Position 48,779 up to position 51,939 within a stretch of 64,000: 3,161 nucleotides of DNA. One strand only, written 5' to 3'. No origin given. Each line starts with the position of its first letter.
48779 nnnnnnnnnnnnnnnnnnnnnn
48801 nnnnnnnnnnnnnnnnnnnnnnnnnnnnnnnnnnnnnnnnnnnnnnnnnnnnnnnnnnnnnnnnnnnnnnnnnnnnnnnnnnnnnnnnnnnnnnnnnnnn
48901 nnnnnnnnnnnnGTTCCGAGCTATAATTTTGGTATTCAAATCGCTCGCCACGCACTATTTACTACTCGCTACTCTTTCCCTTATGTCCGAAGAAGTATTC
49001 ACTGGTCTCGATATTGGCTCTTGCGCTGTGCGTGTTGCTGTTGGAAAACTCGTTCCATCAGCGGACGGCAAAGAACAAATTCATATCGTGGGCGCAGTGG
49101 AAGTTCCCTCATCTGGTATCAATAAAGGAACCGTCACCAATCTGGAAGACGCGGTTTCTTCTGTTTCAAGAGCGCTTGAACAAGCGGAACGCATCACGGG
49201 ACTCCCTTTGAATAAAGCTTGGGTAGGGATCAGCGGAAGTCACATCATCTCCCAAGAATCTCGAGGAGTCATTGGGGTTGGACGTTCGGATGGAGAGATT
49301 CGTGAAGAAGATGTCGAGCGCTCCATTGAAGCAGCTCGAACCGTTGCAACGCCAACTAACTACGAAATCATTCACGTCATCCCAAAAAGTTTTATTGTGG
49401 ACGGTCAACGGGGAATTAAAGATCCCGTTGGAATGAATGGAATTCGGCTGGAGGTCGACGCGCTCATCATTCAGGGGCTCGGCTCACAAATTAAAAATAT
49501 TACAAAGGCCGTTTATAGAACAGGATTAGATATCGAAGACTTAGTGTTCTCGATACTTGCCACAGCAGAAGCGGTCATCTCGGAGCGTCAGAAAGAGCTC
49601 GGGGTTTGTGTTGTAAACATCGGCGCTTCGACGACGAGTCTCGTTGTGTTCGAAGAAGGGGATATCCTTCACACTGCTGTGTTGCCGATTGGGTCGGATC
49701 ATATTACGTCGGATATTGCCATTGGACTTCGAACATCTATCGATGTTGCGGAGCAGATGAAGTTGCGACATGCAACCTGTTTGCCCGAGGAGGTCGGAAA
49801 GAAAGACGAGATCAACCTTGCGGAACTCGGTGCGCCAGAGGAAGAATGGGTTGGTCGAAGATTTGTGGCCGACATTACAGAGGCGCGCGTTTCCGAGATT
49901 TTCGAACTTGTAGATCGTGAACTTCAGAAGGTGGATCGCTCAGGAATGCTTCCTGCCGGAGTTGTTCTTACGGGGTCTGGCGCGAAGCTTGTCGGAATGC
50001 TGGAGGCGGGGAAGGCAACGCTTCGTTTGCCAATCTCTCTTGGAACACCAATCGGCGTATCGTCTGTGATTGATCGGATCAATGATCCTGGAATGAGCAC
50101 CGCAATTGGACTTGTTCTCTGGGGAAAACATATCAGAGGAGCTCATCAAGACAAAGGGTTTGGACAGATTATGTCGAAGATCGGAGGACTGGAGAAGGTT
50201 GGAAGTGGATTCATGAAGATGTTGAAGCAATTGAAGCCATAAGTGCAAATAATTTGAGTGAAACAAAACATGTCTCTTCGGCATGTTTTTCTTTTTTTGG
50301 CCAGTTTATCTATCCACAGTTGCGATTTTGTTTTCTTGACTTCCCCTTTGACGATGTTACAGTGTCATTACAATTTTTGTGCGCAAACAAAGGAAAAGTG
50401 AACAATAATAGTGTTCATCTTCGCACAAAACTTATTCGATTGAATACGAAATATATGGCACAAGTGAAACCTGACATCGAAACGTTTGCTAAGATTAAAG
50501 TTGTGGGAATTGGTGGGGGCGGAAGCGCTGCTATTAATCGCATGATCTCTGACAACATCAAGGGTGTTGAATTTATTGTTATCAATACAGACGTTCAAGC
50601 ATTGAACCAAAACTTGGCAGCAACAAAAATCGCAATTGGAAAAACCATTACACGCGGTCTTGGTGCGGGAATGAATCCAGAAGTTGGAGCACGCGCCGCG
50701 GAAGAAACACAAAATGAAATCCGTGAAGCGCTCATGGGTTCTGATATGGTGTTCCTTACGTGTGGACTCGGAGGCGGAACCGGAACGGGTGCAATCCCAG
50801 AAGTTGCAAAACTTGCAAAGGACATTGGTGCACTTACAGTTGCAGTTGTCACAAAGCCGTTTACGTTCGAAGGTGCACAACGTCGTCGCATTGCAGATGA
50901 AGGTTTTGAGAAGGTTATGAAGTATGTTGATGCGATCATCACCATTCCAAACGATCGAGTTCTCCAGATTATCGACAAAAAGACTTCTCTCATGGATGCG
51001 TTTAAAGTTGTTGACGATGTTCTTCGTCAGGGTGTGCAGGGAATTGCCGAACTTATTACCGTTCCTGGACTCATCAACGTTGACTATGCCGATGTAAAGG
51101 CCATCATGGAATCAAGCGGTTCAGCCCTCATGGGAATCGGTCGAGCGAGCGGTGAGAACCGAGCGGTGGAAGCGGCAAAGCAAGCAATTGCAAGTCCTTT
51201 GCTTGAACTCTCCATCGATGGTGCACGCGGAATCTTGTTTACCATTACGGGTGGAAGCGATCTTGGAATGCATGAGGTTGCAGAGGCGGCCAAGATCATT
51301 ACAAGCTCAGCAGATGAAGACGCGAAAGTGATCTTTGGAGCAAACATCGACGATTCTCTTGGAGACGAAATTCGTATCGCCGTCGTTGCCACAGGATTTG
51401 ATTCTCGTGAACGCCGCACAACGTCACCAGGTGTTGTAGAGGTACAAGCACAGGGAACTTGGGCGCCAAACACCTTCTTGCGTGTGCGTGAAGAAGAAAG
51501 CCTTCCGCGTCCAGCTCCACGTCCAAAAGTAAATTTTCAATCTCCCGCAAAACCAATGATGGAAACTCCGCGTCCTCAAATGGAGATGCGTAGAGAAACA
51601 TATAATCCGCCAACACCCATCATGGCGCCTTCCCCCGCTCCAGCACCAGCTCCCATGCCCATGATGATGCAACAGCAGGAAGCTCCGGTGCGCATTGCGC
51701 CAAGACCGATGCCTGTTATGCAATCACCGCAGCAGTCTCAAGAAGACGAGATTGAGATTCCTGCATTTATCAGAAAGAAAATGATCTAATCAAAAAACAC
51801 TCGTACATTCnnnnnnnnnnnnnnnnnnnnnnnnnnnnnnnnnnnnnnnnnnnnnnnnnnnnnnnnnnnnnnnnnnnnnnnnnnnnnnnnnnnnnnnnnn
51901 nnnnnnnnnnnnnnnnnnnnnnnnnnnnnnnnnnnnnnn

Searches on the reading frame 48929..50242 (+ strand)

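Call 69: search_protein_families(library=pfam, proteins=[window:48929-50242:+], max_evalue=0.001)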
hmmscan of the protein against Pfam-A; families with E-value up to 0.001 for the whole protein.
window:48929-50242:+ (437 aa): 4 families
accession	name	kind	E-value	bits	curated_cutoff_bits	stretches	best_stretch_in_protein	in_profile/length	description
PF14450.12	FtsA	-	7.2e-33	114.1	31.8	1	227-394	1-127/127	Cell division protein FtsA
PF02491.25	SHS2_FTSA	-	4.5e-28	97.9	25.4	1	103-181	1-78/79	SHS2 domain inserted in FTSA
PF06723.19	MreB_Mbl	-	8e-08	31.9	27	1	222-371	143-303/327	MreB/Mbl protein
PF11104.14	PilM_2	-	1.9e-07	30.8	27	1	211-281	167-237/340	Type IV pilus assembly protein PilM;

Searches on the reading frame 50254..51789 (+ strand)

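Call 69: search_protein_families(library=pfam, proteins=[window:50254-51789:+], max_evalue=0.001)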
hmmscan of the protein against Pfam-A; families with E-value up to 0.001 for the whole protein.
window:50254-51789:+ (511 aa): 2 families
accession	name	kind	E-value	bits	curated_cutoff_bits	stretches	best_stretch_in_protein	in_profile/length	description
PF00091.31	Tubulin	-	8.7e-46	157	33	1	80-241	1-190/190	Tubulin/FtsZ family, GTPase domain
PF12327.13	FtsZ_C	-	3.6e-35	120.6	27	1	289-383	1-95/95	FtsZ family, C-terminal domain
